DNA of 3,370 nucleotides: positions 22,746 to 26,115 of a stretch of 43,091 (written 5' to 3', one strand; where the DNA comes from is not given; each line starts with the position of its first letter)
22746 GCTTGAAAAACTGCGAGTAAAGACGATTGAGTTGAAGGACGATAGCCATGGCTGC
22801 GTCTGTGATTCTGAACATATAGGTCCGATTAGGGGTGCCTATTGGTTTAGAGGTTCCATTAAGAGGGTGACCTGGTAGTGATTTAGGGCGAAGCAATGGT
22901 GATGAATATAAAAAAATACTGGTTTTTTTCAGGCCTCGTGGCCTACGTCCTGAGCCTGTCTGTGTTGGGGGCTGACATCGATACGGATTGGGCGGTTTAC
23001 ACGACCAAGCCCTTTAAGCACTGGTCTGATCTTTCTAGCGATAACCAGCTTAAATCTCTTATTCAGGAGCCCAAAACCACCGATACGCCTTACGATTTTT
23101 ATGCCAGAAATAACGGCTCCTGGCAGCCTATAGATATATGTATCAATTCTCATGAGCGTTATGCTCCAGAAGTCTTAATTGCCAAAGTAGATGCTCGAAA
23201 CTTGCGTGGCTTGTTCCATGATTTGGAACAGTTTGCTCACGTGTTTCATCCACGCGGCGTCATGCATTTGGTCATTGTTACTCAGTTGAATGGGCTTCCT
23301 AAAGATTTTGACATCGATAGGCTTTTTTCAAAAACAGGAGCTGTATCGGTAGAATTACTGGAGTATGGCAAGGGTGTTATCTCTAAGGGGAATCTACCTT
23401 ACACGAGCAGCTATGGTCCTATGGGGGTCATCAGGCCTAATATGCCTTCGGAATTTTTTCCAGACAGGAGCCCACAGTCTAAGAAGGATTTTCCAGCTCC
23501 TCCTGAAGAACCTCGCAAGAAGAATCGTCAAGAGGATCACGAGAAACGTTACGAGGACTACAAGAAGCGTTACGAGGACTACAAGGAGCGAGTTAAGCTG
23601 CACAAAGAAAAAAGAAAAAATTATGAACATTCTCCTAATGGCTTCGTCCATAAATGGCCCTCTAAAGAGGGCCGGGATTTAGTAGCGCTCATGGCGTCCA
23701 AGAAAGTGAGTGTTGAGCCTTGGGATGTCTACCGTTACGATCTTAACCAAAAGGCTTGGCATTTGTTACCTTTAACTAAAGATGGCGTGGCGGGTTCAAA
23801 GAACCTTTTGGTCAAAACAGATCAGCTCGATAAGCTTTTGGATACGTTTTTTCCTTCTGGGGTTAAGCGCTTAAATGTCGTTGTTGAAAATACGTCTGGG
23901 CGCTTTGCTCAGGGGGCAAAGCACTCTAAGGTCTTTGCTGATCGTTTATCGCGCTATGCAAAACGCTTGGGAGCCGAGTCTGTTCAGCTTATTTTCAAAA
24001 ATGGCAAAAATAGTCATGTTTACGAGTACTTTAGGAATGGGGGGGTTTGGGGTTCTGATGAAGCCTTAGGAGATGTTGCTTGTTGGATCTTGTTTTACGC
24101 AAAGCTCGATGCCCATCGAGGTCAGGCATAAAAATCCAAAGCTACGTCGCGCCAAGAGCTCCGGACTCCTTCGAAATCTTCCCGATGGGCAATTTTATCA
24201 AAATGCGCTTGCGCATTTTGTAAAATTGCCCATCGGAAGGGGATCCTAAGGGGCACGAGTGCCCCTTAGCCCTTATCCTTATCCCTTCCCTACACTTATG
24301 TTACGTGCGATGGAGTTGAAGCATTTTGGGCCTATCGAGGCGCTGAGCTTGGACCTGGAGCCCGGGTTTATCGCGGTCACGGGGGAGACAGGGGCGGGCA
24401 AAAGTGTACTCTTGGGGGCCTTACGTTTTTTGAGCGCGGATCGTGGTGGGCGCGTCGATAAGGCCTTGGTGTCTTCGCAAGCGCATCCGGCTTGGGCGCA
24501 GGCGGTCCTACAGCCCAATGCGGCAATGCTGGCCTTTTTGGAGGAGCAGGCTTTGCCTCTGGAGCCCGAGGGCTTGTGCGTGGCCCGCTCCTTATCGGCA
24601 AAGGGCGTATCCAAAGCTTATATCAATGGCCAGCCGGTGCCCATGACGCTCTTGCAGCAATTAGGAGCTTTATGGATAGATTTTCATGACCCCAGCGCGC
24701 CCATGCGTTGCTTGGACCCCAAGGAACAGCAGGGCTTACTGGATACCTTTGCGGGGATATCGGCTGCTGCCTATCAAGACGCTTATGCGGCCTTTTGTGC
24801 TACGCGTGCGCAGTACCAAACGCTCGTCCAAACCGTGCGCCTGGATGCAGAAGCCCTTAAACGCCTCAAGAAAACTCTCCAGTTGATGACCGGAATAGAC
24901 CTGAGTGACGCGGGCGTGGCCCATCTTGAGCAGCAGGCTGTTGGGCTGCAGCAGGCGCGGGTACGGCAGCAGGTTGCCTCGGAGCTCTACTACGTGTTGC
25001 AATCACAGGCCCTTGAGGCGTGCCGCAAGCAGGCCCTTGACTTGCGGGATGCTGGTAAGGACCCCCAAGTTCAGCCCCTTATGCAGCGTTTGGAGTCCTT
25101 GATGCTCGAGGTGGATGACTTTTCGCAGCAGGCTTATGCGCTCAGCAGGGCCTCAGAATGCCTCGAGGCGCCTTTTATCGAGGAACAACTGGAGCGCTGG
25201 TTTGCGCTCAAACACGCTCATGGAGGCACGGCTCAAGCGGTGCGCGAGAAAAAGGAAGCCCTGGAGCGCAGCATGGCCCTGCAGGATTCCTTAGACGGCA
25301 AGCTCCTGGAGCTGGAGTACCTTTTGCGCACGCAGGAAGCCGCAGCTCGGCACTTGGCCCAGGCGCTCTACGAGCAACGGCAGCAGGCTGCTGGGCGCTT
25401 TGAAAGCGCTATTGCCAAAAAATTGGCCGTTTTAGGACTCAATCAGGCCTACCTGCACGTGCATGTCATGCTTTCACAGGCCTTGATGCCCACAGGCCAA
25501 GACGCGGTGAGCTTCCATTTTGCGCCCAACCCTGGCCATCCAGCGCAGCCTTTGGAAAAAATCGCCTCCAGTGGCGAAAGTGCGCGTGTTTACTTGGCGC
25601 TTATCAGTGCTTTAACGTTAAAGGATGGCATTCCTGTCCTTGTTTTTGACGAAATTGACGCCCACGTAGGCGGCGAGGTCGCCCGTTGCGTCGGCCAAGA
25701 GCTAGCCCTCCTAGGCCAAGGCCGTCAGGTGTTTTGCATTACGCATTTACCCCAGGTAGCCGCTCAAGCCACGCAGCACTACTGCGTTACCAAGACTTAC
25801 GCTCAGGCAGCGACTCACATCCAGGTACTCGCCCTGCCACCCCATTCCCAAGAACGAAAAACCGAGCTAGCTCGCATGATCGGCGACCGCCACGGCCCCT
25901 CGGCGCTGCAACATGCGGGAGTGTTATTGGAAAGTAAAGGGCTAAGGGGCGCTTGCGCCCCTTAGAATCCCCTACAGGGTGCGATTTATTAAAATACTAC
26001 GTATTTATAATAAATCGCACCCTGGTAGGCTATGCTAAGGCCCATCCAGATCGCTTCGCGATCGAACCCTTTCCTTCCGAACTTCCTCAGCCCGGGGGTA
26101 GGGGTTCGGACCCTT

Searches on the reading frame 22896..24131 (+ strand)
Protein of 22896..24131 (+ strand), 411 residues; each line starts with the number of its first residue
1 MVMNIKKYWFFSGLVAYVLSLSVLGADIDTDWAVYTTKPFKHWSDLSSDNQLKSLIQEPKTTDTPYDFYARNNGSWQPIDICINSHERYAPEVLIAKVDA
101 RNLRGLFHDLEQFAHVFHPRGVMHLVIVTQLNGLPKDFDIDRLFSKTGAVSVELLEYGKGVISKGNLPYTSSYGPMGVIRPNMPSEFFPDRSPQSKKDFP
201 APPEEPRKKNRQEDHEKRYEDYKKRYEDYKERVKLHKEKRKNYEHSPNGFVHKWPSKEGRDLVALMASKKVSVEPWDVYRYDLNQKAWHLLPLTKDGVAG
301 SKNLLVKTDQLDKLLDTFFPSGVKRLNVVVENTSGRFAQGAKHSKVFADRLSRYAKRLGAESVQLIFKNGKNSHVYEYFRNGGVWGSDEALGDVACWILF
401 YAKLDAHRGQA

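Call 9: search_protein_families(library=pfam, proteins=[window:22896-24131:+])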
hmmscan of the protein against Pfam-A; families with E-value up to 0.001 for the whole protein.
window:22896-24131:+ (411 aa): 0 families

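Call 46: search_protein_families(library=pfam, proteins=[window:22896-24131:+], max_evalue=0.1)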
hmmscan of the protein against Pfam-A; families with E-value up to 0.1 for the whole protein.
window:22896-24131:+ (411 aa): 1 family
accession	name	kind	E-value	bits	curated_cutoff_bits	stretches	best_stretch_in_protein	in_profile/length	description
PF21397.2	Annexin_3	-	0.092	13.2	27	0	99-128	23-53/76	Alpha-11 giardin annexin domain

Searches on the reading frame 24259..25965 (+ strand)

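Call 9: search_protein_families(library=pfam, proteins=[window:24259-25965:+])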
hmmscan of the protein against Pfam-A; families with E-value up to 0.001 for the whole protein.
window:24259-25965:+ (568 aa): 4 families
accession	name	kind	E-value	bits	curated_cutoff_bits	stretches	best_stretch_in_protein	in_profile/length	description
PF02463.25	SMC_N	-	1.9e-17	63.9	40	1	15-513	2-214/220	RecF/RecN/SMC N terminal domain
PF13304.12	AAA_21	-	1.6e-08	35.4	27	1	354-500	166-302/304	AAA domain, putative AbiEii toxin, Type IV TA system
PF13476.12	AAA_23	-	1.3e-06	29.7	27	1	18-58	2-42/201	AAA domain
PF00005.33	ABC_tran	-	0.00075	20.5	25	0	28-72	3-50/137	ABC transporter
